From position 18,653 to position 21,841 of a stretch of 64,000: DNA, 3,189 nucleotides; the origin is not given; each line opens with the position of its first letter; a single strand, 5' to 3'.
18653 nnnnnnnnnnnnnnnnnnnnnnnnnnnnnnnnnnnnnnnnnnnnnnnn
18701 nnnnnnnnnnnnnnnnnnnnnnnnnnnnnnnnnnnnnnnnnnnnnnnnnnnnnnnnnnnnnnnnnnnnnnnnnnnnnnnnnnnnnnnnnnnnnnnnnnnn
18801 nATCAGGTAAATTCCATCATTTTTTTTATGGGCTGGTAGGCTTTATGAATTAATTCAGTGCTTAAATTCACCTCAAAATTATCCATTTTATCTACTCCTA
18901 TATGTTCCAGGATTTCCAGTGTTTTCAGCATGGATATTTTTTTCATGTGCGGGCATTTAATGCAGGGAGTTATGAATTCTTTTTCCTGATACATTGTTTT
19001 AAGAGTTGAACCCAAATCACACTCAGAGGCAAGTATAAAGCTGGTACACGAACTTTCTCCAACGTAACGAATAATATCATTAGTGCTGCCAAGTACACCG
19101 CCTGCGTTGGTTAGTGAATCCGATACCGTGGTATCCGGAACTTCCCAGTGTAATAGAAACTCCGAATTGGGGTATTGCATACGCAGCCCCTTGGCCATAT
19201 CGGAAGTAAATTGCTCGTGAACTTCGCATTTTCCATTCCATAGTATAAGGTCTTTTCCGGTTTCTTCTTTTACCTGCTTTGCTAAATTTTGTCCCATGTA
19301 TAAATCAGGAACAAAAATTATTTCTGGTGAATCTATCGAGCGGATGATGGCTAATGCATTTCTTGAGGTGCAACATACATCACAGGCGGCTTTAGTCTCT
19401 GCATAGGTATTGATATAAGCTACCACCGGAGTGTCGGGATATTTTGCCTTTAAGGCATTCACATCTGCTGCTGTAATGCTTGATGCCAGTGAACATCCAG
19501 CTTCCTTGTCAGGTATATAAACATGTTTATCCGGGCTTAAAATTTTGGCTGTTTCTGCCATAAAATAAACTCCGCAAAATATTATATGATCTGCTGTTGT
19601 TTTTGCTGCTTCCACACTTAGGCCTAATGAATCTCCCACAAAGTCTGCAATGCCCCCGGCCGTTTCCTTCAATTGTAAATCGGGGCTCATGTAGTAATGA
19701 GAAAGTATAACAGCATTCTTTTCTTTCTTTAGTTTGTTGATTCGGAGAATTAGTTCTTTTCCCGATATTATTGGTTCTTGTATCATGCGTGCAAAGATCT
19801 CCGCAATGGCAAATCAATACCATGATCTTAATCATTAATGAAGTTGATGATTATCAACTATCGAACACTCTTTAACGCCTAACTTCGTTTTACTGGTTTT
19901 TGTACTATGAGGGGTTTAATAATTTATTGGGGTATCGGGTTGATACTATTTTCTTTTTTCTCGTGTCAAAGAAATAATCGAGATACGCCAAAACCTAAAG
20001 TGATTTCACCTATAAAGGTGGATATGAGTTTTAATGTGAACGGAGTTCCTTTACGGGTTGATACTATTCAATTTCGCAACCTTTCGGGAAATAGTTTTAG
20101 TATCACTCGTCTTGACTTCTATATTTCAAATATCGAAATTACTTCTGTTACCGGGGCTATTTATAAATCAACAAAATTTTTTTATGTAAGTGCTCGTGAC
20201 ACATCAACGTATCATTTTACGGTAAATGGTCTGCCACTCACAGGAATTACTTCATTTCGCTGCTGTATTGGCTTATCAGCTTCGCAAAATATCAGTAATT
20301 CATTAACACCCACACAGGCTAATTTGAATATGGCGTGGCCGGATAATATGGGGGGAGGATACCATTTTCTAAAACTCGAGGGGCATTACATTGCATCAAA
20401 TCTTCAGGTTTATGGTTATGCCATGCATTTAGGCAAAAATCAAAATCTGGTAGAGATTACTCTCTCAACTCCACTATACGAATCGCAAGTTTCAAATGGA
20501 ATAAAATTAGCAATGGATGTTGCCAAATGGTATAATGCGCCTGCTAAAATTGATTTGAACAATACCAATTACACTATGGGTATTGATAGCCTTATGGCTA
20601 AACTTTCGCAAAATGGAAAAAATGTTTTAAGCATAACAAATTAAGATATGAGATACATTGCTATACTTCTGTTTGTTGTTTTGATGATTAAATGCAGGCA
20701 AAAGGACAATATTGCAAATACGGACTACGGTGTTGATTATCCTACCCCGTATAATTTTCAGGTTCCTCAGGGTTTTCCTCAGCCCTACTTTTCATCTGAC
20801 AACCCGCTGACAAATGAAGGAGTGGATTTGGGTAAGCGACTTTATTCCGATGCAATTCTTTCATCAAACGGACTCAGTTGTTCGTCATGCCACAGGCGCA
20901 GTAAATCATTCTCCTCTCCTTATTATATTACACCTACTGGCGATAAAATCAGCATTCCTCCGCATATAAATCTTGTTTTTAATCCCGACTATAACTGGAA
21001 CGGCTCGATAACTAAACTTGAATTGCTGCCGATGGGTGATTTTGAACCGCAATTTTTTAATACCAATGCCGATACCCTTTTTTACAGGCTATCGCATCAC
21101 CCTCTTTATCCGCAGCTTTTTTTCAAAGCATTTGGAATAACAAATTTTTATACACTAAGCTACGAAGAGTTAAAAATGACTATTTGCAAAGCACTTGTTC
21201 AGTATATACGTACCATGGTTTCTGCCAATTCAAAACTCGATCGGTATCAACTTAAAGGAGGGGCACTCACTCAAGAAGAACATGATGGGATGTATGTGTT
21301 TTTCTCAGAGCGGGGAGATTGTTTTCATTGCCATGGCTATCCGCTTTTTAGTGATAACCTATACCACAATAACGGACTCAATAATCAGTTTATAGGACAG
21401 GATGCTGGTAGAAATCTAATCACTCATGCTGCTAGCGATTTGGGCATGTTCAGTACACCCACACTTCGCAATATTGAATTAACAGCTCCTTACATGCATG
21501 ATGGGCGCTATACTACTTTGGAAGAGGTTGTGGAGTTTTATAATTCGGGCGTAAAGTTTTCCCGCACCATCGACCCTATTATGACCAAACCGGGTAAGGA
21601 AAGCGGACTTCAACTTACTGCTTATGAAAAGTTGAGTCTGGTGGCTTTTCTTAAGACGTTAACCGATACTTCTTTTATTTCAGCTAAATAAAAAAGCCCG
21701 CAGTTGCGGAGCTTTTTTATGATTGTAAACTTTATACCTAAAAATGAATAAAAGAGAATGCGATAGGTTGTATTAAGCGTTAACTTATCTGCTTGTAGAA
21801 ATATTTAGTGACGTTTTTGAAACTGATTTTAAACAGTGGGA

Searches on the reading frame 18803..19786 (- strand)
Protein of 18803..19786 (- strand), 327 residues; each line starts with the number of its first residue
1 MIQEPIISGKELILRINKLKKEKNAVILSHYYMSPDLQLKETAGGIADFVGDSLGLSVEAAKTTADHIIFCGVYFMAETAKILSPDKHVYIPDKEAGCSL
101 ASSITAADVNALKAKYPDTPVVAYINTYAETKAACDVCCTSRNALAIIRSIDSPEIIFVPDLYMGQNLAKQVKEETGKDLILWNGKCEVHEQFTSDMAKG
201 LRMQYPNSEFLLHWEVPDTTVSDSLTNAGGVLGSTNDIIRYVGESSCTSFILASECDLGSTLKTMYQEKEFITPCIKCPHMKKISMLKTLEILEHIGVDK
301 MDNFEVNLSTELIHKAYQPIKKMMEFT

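Call 65: search_protein_families(library=ncbifam, proteins=[window:18803-19786:-], max_evalue=0.00001)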
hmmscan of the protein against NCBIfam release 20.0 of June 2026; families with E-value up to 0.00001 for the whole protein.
window:18803-19786:- (327 aa): 4 families
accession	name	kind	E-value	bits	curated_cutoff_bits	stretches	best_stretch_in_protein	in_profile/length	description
NF006878.0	PRK09375.1-2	equivalog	5.5e-96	321.3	294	1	10-326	4-304/306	quinolinate synthase NadA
TIGR00550.1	nadA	equivalog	3.6e-80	269.4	262.9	1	10-327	4-309/309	quinolinate synthase NadA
NF006884.0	PRK09375.2-5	equivalog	4.4e-31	108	691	2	10-172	70-249/426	quinolinate synthase NadA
NF006882.0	PRK09375.2-3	equivalog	3.6e-13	48.9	561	1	23-210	72-268/447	quinolinate synthase NadA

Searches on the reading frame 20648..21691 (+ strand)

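Call 65: search_protein_families(library=ncbifam, proteins=[window:20648-21691:+], max_evalue=0.00001)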
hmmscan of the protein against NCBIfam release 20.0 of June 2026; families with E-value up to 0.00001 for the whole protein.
window:20648-21691:+ (347 aa): 4 families
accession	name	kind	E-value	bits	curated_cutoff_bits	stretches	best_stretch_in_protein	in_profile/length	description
TIGR04039.1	MXAN_0977_Heme2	hypoth_equivalog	2.8e-58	197.6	362.85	1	49-345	2-328/336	MbnH family di-heme enzyme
TIGR03791.1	TTQ_mauG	equivalog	9.1e-31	107.2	443.85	1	54-340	1-280/291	tryptophan tryptophylquinone biosynthesis enzyme MauG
TIGR03981.2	SAM_quin_mod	hypoth_equivalog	3.9e-27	95.2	340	1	171-305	223-365/411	His-Xaa-Ser system-associated MauG-like protein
NF052341.1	hydrazine_gamma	equivalog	4.4e-07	29.2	625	0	267-296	280-309/339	hydrazine synthase subunit gamma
